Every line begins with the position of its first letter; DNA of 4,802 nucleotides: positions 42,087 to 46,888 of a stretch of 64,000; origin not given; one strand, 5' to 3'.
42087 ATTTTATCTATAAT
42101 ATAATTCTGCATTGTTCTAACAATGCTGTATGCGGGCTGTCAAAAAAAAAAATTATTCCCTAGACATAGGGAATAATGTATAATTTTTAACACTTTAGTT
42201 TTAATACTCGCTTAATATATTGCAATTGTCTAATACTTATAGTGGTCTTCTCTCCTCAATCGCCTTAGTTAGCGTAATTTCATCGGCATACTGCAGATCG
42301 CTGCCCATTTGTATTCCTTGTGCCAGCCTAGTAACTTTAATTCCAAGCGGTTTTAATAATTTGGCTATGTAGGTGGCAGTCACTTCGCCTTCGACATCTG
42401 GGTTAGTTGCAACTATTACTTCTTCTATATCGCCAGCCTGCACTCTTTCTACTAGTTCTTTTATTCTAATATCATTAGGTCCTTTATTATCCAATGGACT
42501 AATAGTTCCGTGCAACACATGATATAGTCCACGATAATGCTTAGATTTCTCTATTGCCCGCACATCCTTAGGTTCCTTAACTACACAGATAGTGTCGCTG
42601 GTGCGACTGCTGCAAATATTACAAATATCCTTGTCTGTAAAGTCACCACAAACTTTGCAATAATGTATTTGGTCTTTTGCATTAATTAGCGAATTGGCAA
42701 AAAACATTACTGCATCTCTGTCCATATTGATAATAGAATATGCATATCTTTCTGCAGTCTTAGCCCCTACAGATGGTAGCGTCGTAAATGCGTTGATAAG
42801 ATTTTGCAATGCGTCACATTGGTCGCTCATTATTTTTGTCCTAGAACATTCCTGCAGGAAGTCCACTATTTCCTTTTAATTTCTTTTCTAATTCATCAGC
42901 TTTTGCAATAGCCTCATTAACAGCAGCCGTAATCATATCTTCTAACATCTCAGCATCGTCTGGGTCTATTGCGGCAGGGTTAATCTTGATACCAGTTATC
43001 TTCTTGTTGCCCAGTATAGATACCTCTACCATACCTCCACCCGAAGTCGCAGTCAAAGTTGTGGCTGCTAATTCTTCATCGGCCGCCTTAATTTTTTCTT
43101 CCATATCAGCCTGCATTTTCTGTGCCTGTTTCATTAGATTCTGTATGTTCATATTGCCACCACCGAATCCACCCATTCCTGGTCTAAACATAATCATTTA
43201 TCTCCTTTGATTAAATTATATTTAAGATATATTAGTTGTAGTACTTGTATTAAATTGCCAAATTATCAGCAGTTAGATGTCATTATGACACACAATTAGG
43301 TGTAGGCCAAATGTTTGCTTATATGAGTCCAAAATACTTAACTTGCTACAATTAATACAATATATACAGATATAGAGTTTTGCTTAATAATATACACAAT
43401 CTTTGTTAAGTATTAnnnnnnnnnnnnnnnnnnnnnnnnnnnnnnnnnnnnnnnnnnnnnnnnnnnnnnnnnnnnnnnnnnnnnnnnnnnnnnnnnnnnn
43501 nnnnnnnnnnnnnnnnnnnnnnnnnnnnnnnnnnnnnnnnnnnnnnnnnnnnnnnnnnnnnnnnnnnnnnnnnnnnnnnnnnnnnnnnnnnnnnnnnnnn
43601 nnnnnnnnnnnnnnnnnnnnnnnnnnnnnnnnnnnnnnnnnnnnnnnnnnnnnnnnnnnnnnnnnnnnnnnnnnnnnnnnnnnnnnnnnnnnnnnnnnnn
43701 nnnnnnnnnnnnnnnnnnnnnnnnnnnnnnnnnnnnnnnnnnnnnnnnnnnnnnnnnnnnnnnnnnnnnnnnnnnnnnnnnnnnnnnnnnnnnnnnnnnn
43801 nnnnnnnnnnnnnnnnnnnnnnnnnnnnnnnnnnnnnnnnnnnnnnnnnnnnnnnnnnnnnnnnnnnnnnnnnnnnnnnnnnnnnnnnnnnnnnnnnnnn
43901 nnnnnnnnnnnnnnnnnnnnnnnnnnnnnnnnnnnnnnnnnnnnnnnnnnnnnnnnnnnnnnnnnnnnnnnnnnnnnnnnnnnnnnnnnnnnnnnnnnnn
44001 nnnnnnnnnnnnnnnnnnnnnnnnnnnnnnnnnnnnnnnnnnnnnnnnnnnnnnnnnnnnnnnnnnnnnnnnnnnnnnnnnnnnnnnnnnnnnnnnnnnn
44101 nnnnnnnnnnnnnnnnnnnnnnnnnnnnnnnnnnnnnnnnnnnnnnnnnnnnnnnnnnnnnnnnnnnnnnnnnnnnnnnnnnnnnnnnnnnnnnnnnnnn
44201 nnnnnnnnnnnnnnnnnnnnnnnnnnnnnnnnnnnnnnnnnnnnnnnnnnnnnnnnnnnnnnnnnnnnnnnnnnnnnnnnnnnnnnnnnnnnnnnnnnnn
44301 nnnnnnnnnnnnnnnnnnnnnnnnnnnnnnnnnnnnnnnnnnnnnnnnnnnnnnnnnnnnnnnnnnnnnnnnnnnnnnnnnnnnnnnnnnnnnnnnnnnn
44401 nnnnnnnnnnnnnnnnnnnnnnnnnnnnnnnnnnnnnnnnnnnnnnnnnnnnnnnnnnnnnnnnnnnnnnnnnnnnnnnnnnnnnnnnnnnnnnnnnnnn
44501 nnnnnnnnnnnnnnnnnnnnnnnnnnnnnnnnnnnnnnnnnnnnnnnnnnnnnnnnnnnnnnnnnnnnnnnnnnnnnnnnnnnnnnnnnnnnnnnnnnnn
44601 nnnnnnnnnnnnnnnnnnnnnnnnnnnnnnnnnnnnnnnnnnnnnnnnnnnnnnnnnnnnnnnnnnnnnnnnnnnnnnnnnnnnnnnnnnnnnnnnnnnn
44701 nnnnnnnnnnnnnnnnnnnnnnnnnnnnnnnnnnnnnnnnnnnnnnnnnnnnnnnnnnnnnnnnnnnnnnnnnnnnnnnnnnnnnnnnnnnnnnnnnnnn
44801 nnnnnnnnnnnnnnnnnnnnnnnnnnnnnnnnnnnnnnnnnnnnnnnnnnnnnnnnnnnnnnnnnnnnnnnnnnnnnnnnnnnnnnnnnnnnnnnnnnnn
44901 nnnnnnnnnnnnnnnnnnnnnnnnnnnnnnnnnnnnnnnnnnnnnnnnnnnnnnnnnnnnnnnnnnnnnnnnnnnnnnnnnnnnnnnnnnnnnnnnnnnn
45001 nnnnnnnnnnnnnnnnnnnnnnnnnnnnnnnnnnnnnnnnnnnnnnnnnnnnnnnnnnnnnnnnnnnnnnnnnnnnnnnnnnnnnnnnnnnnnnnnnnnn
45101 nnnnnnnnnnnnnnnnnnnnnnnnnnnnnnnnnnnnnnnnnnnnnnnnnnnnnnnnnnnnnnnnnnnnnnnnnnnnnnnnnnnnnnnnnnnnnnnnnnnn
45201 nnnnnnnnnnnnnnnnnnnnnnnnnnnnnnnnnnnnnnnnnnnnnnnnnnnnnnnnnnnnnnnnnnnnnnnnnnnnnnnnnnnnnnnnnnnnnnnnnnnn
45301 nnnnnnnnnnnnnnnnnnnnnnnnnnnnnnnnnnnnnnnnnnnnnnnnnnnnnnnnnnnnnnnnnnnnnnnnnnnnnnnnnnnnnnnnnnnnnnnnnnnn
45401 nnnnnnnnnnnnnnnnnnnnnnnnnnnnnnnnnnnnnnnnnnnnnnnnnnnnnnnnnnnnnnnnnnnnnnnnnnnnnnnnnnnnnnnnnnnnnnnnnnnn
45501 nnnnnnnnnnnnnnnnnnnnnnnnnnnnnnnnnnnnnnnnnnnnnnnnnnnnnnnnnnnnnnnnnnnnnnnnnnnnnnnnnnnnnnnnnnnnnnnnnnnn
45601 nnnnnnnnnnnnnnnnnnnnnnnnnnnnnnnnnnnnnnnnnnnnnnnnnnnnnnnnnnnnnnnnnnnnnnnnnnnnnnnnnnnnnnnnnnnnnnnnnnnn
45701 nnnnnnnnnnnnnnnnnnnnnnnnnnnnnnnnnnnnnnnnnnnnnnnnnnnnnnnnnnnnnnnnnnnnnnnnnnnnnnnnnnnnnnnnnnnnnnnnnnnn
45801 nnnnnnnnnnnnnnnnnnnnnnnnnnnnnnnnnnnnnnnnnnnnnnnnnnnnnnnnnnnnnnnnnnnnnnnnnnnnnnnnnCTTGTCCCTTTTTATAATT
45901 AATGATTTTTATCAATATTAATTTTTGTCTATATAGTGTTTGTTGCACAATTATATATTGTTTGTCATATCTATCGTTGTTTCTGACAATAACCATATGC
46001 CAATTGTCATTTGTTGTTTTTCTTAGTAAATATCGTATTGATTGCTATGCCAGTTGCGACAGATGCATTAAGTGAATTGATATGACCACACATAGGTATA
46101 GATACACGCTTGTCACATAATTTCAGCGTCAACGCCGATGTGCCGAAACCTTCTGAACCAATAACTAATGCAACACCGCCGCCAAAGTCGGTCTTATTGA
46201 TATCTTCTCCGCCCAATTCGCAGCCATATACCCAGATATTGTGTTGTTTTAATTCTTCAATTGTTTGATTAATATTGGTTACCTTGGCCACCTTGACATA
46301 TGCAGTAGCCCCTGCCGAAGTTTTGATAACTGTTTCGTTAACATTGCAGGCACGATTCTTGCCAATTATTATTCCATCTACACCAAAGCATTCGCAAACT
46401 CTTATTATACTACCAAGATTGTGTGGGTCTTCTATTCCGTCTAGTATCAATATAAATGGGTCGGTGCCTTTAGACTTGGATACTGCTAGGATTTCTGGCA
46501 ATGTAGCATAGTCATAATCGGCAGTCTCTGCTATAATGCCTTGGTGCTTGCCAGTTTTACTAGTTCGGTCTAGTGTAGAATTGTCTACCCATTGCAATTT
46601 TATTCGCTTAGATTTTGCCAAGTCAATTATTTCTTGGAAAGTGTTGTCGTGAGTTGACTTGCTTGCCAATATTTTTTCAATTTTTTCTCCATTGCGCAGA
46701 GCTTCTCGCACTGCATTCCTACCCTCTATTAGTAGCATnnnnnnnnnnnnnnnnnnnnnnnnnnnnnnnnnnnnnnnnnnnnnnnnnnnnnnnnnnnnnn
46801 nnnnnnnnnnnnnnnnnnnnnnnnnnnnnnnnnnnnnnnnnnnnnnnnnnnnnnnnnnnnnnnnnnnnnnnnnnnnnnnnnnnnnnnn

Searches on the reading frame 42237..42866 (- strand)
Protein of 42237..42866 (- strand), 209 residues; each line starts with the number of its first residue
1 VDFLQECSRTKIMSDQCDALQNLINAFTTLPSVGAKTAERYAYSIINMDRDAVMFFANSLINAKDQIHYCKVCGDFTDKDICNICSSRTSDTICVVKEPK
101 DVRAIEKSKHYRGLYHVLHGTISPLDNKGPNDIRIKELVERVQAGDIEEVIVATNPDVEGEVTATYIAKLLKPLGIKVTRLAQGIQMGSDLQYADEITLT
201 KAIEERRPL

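Call 62: search_protein_families(library=pfam, proteins=[window:42237-42866:-], max_evalue=0.00001)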
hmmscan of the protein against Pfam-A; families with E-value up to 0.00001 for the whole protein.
window:42237-42866:- (209 aa): 5 families
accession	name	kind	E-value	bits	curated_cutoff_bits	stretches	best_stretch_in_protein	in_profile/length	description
PF13662.12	Toprim_4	-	2e-25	89.2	25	1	91-182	1-85/85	Toprim domain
PF21176.3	RecR_HhH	-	2.8e-12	46.7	27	1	20-63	1-44/45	RecR, helix-hairpin-helix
PF01751.28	Toprim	-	7.1e-12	45.8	23.1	1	92-178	1-93/96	Toprim domain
PF21175.2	RecR_C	-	2.8e-08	33.4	22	1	187-207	4-24/24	RecR, C-terminal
PF02132.21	RecR_ZnF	-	5.1e-08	32.9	22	1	67-87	1-21/21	RecR, Cys4-zinc finger domain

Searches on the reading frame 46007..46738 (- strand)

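Call 10: search_protein_families(library=ncbifam, proteins=[window:46007-46738:-])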
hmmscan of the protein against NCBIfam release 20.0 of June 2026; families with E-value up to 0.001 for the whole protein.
window:46007-46738:- (243 aa): 9 families
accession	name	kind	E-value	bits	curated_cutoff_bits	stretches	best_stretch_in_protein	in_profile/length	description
TIGR00186.1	rRNA_methyl_3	equivalog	5.2e-71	238.9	160.15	1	4-240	5-240/240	23S rRNA (guanosine(2251)-2'-O)-methyltransferase RlmB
NF008386.0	PRK11181.1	equivalog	3.5e-52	177.1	366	1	9-237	10-239/244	23S rRNA (guanosine(2251)-2'-O)-methyltransferase RlmB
NF008117.0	PRK10864.1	equivalog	8.8e-24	84.3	267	1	6-237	111-339/344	tRNA/rRNA methyltransferase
NF008295.0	PRK11081.1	equivalog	3.2e-19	69.4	227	1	95-232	20-157/230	tRNA (guanosine(18)-2'-O)-methyltransferase TrmH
NF000477.1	NshR_TsnR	equivalog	6.1e-17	61.9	425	1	3-235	33-259/266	NshR/TsnR family 23S rRNA methyltransferase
NF000035.1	nosihep_NshR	exception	1.5e-14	54.1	500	1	3-234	33-258/274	NshR family nosiheptide/thiostrepton resistance 23S rRNA methyltransferase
TIGR00050.1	rRNA_methyl_1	subfamily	1.6e-08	34.7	167.15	0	187-240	104-157/233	TrmJ/YjtD family RNA methyltransferase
NF041077.1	tRNAmeth_TrmJ_Sulfolob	equivalog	1.6e-07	31.2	350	0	102-163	9-69/229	tRNA (cytidine-2'-O-)-methyltransferase TrmJ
TIGR00185.1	tRNA_yibK_trmL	equivalog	2.3e-07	30.8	190.6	1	103-234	10-142/154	tRNA (uridine(34)/cytosine(34)/5-carboxymethylaminomethyluridine(34)-2'-O)-methyltransferase TrmL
